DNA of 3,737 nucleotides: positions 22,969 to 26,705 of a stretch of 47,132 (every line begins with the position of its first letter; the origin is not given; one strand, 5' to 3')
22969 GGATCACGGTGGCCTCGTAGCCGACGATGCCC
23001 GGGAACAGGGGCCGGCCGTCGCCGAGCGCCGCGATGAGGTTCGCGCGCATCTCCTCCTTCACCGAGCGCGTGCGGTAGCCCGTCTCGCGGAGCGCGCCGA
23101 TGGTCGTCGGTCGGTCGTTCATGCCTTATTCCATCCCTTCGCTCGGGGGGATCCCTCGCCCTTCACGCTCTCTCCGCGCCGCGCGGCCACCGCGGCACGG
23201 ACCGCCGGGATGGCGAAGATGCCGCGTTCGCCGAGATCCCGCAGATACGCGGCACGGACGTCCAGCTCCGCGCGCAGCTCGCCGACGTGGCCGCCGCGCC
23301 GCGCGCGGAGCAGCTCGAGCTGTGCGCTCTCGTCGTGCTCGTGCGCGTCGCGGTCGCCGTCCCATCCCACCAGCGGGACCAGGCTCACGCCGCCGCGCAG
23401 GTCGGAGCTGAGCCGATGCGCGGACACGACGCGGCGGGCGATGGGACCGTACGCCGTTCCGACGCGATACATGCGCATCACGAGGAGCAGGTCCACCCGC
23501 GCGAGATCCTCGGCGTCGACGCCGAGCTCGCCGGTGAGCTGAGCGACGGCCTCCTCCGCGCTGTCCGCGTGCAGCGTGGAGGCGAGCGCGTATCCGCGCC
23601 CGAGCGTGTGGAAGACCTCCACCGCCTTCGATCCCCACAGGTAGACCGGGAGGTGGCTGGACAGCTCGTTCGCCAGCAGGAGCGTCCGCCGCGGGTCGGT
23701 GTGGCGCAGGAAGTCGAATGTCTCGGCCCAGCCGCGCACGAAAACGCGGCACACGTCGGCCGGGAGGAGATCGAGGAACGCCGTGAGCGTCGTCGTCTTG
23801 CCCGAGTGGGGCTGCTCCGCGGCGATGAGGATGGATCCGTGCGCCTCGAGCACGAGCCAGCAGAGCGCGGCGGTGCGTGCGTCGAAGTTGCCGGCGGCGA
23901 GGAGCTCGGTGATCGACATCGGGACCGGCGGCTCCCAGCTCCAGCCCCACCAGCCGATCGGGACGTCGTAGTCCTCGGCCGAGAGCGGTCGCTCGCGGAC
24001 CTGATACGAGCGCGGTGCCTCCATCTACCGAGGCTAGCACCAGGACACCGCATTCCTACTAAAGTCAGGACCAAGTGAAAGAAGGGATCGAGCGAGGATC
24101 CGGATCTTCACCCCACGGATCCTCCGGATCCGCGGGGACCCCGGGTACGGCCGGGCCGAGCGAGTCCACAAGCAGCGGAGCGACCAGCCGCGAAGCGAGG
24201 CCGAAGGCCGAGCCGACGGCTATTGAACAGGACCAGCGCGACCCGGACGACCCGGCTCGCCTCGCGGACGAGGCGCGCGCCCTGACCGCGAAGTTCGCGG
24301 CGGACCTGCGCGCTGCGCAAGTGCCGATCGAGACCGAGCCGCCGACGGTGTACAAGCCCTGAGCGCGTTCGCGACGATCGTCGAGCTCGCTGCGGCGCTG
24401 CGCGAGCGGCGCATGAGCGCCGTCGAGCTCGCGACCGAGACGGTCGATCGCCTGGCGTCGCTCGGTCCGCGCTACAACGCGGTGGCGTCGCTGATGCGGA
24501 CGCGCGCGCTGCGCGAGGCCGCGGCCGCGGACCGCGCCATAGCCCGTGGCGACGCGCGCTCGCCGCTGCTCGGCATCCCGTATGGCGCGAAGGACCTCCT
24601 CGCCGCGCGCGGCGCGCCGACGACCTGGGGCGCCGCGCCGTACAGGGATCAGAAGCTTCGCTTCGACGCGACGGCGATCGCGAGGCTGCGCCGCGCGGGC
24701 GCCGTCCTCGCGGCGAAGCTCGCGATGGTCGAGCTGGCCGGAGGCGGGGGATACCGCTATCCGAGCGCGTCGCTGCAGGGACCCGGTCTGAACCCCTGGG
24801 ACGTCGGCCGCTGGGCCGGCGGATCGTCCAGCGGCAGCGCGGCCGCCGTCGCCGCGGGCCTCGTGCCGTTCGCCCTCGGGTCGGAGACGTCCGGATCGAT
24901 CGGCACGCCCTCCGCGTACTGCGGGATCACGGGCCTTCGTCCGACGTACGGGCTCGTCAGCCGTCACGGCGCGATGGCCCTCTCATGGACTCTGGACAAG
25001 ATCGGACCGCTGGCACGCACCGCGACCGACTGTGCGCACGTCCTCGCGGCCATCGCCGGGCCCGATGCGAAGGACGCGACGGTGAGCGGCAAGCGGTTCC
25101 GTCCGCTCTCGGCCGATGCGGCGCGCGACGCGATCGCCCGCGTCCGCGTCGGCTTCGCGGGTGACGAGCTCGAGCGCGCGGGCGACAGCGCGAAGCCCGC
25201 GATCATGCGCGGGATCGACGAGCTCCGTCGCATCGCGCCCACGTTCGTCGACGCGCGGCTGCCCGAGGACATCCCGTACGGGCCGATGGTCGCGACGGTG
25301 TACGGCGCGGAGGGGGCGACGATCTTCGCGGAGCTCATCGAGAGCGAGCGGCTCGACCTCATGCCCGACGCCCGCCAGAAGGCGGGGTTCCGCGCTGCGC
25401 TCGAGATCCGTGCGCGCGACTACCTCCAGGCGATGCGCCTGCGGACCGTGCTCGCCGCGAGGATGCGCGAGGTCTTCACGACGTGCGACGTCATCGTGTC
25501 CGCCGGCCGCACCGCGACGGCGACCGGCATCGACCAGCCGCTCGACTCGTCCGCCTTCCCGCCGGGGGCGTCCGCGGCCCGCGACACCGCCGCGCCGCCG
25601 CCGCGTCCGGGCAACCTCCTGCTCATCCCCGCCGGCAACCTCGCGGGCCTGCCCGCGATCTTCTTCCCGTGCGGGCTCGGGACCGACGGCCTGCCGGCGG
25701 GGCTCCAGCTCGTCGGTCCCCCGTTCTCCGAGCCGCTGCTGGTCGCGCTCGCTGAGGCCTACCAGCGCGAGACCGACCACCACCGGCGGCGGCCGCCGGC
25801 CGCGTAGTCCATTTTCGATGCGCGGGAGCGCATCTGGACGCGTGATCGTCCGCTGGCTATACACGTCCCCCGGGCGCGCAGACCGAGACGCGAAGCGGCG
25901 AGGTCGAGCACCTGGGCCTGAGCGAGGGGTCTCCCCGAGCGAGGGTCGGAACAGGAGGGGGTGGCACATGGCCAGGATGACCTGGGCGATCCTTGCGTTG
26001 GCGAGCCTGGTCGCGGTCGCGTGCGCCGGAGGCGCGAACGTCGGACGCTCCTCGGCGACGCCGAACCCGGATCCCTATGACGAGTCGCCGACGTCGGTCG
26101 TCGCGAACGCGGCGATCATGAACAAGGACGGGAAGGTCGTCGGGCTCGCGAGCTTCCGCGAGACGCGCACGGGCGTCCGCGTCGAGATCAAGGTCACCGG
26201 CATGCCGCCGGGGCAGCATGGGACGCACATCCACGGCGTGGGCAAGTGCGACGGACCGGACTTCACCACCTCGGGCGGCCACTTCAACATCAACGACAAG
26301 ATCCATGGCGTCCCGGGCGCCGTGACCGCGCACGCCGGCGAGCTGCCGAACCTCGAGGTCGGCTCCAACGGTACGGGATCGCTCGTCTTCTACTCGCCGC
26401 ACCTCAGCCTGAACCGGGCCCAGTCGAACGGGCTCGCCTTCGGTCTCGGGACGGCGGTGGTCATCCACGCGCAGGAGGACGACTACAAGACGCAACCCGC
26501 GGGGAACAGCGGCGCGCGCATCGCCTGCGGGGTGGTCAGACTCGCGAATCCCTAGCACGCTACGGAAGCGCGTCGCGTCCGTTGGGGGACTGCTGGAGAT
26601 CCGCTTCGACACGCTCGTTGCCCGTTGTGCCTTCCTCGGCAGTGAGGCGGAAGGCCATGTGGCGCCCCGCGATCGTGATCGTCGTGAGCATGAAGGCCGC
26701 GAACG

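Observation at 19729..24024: Translationally coupled operon: VirB11-like ATPase, ChlI-like AAA+ ATPase, large VWA protein, with no client gene - candidate undescribed system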

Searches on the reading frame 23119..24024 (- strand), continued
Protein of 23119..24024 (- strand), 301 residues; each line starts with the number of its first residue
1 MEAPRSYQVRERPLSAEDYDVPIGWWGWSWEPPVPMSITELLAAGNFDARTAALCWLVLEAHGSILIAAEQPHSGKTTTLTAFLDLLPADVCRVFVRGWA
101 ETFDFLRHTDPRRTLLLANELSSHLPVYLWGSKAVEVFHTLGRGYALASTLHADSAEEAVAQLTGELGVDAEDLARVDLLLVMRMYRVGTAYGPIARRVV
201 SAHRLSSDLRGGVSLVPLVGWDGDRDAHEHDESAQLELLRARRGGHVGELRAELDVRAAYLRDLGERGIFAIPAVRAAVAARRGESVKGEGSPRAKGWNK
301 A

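Call 84: search_dna_similar(query=window:23119-24024:-, collection=phages, mode=protein, max_evalue=0.001, max_rows=10)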
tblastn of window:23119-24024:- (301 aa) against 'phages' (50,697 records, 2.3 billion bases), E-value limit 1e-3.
No match.

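Call 94: search_protein_families(library=pfam, proteins=[P0231, P0226, P0263, P0202, P0258, P0181], max_evalue=0.01)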
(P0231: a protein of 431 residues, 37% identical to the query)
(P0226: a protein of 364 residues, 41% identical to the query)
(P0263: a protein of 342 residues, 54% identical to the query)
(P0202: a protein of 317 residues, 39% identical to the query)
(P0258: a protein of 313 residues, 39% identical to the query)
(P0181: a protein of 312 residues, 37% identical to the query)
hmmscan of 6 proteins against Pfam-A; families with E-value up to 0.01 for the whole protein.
P0231 (431 aa): 0 families

P0226 (364 aa): 1 family
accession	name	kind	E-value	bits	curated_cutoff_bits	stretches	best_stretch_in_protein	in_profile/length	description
PF00437.27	T2SSE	-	5.1e-07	29.1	24.9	1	198-255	117-169/370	Type II/IV secretion system protein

P0263 (342 aa): 1 family
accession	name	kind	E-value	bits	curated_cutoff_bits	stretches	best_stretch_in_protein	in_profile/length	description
PF00437.27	T2SSE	-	0.0041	16.3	24.9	1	181-230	119-167/370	Type II/IV secretion system protein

P0202 (317 aa): 4 families
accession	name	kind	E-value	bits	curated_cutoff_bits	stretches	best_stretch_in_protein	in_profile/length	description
PF00437.27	T2SSE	-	2.2e-05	23.7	24.9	1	27-80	119-171/370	Type II/IV secretion system protein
PF13555.12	AAA_29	-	0.0015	18.7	27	1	57-80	28-51/61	P-loop containing region of AAA domain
PF13191.12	AAA_16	-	0.0016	19.4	32.6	1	48-78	21-51/167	AAA ATPase domain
PF00005.33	ABC_tran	-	0.0057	17.7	25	1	55-83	15-43/137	ABC transporter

P0258 (313 aa): 1 family
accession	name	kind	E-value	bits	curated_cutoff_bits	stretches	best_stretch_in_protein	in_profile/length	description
PF00437.27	T2SSE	-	0.0011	18.1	24.9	1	42-88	125-170/370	Type II/IV secretion system protein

P0181 (312 aa): 1 family
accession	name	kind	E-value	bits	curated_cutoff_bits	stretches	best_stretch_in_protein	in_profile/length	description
PF00437.27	T2SSE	-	8.9e-05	21.7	24.9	1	25-80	120-171/370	Type II/IV secretion system protein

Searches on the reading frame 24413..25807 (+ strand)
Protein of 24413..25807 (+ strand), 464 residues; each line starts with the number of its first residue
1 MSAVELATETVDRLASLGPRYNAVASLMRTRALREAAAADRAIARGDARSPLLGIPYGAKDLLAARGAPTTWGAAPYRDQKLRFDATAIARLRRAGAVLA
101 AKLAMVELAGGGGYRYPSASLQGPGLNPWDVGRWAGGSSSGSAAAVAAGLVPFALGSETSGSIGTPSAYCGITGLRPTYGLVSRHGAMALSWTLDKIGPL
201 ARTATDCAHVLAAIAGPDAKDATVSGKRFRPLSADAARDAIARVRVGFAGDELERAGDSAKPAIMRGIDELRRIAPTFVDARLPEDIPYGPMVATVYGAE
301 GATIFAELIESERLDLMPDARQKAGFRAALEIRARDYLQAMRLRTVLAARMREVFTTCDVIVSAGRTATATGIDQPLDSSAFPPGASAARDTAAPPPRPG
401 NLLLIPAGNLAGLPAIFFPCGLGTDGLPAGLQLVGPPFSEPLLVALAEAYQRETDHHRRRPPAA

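Call 54: search_protein_families(library=pfam, proteins=[window:24413-25807:+], max_evalue=0.001)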
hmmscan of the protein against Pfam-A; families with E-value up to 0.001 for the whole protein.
window:24413-25807:+ (464 aa): 1 family
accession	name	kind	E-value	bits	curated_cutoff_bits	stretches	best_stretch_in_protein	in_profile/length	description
PF01425.27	Amidase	-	3.3e-79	267.4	27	1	6-443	2-444/445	Amidase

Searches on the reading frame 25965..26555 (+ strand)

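Call 54: search_protein_families(library=pfam, proteins=[window:25965-26555:+], max_evalue=0.001)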
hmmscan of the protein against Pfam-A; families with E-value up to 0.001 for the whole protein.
window:25965-26555:+ (196 aa): 1 family
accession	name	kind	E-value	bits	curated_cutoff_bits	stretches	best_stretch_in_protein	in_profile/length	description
PF00080.25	Sod_Cu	-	5e-38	131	28.9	1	59-191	2-133/133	Copper/zinc superoxide dismutase (SODC)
